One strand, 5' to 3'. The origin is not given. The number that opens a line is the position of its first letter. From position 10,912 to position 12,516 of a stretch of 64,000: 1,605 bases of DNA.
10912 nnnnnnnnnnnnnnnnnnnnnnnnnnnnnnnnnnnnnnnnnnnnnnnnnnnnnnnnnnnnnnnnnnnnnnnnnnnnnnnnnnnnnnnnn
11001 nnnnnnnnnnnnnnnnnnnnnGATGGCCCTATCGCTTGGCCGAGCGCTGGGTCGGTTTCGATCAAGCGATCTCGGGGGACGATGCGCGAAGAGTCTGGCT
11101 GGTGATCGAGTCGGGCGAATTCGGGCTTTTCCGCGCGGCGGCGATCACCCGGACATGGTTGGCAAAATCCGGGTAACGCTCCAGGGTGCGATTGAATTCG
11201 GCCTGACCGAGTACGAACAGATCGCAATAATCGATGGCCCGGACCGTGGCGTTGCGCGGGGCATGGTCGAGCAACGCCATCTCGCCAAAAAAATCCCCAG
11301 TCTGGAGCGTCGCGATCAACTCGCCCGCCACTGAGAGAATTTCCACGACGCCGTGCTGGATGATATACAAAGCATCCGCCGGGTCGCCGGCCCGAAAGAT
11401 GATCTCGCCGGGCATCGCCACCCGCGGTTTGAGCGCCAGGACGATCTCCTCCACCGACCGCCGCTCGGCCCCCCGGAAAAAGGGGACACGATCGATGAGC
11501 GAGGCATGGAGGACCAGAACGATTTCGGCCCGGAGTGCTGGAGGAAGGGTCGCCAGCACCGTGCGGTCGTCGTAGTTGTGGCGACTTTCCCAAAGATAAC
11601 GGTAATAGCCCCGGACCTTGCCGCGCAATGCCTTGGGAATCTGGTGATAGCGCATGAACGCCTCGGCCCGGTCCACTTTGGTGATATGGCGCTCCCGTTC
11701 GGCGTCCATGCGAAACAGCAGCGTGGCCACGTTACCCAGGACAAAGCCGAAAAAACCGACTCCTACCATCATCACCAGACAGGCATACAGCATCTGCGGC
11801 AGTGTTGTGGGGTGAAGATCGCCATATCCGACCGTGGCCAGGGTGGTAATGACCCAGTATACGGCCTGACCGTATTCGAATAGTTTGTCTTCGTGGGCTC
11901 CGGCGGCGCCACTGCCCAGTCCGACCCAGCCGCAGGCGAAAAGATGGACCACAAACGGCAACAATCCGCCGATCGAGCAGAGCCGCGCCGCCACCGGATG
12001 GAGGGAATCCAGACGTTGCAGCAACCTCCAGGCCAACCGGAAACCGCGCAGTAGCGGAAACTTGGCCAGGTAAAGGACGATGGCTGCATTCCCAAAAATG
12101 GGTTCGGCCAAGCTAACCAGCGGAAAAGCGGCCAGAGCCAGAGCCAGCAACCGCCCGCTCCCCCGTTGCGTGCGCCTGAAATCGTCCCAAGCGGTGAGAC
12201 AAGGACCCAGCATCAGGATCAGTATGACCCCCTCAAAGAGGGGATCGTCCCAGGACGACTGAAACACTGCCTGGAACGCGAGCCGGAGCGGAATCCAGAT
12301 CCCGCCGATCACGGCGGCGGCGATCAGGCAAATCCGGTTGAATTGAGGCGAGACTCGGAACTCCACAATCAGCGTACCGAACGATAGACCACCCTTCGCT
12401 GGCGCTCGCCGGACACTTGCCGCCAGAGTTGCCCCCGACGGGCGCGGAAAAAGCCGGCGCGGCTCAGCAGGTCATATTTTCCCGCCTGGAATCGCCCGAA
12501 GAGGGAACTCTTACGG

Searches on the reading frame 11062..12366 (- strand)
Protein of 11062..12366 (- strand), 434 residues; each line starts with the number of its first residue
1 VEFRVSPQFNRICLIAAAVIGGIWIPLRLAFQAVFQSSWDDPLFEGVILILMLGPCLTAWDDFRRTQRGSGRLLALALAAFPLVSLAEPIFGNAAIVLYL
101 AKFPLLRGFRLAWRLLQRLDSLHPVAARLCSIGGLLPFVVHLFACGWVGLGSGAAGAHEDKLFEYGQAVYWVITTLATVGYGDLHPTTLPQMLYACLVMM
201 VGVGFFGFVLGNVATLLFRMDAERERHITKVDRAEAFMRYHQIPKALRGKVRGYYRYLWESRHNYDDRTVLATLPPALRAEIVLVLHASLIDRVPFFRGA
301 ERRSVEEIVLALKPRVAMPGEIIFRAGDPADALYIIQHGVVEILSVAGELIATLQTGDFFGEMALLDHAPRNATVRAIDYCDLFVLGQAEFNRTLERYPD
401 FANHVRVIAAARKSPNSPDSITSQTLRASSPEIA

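Call 31: search_protein_families(library=pfam, proteins=[window:11062-12366:-], max_evalue=0.001)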
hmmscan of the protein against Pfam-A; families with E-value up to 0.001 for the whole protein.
window:11062-12366:- (434 aa): 3 families
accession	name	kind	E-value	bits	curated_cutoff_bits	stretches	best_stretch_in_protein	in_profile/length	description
PF00027.35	cNMP_binding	-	1.4e-22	79.9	27.5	1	317-398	4-89/89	Cyclic nucleotide-binding domain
PF07885.22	Ion_trans_2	-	4.8e-13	49.2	22.5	1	162-218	22-78/79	Ion channel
PF00520.37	Ion_trans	-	3.3e-09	36.7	25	1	100-220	97-236/241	Ion transport protein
